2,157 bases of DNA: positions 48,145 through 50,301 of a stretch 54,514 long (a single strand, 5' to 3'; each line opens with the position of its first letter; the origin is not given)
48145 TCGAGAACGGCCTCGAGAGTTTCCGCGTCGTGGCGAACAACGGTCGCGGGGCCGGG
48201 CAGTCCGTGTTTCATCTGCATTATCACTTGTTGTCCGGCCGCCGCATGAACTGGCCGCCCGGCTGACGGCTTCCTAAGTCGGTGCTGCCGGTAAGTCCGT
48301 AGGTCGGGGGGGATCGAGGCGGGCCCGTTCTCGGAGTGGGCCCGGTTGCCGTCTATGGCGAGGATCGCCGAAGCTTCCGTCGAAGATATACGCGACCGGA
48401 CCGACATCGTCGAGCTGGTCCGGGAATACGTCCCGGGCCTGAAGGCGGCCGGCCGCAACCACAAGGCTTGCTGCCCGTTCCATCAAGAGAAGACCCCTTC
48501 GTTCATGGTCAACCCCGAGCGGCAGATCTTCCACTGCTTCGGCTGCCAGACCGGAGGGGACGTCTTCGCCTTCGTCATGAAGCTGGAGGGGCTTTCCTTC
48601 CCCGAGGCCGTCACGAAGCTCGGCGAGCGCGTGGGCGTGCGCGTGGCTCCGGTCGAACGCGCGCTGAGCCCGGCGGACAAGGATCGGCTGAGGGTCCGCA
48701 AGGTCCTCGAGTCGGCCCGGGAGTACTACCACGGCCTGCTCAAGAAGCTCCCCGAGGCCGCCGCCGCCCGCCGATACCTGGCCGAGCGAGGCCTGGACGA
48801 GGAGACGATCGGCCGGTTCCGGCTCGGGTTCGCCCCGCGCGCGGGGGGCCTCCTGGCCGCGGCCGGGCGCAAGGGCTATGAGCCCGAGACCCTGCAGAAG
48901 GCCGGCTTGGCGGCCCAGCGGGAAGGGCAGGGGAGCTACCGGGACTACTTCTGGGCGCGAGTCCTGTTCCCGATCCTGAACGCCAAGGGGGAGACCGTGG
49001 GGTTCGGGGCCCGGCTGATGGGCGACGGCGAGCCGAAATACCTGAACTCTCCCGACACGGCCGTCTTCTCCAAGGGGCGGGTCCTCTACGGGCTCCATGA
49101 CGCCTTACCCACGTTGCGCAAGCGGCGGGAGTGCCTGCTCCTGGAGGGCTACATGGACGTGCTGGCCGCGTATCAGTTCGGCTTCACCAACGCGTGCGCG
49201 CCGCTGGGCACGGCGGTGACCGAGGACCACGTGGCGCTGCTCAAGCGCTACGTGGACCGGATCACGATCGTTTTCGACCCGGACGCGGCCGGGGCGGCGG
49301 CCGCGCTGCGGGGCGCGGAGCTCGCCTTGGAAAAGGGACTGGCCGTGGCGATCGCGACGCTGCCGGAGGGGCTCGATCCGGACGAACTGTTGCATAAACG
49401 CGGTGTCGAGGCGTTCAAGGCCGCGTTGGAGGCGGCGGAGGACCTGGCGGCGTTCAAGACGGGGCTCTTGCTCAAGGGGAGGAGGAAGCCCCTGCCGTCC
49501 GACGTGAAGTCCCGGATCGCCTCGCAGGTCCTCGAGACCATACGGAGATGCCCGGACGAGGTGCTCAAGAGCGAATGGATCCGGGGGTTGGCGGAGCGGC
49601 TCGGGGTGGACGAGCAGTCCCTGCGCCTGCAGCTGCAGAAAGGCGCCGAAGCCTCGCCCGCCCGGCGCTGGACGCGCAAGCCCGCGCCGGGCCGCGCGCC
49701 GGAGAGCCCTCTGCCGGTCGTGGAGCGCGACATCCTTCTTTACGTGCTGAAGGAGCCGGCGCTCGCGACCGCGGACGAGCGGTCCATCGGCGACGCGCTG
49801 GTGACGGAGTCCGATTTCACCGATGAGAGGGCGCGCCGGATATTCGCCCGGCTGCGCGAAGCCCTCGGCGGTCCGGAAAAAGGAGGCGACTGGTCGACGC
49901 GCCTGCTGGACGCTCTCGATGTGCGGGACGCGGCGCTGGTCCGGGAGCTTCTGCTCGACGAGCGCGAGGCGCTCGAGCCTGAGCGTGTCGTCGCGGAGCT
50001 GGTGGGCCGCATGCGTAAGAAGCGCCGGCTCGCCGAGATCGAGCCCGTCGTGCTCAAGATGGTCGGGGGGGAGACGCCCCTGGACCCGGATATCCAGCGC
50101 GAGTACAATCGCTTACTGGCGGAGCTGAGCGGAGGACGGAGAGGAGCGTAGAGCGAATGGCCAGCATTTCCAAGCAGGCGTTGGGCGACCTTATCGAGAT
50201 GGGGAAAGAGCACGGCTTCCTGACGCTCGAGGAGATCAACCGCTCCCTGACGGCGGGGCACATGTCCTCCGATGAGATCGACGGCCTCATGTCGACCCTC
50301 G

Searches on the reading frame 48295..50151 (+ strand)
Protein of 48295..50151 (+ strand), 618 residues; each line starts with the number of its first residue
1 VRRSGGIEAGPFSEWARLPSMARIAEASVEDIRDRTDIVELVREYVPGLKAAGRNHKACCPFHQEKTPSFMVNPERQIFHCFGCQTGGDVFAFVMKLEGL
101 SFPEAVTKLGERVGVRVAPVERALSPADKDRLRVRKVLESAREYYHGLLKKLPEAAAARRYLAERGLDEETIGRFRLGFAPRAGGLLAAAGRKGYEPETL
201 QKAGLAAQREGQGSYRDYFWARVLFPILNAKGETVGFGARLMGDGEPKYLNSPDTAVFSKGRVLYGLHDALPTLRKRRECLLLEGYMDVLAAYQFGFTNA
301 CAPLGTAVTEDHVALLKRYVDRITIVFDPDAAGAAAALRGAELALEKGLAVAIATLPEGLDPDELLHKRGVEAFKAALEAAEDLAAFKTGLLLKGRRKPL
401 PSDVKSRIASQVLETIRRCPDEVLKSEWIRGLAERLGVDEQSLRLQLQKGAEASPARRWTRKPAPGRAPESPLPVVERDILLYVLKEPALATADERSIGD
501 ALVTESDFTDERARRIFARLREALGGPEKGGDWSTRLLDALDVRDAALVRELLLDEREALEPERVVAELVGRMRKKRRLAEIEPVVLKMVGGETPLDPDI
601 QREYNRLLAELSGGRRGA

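Call 60: search_protein_families(library=pfam, proteins=[window:48295-50151:+], max_evalue=0.0001)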
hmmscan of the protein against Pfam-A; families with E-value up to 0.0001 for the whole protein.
window:48295-50151:+ (618 aa): 6 families
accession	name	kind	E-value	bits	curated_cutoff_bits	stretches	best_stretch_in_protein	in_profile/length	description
PF08275.17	DNAG_N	-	7.3e-35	120.3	26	1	144-270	1-127/128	DNA primase catalytic core, N-terminal domain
PF01807.25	Zn_ribbon_DnaG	-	7.3e-35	119.2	24.9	1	26-117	3-93/98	CHC2 zinc finger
PF13155.12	Toprim_2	-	1.7e-20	73.6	22.1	1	282-366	2-88/88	Toprim-like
PF13662.12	Toprim_4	-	2.8e-16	59.9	25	1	281-352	4-82/85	Toprim domain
PF01751.28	Toprim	-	2e-09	37.9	23.1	1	281-345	3-85/96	Toprim domain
PF13362.12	Toprim_3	-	3e-06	28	27.2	1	282-370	4-93/95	Toprim domain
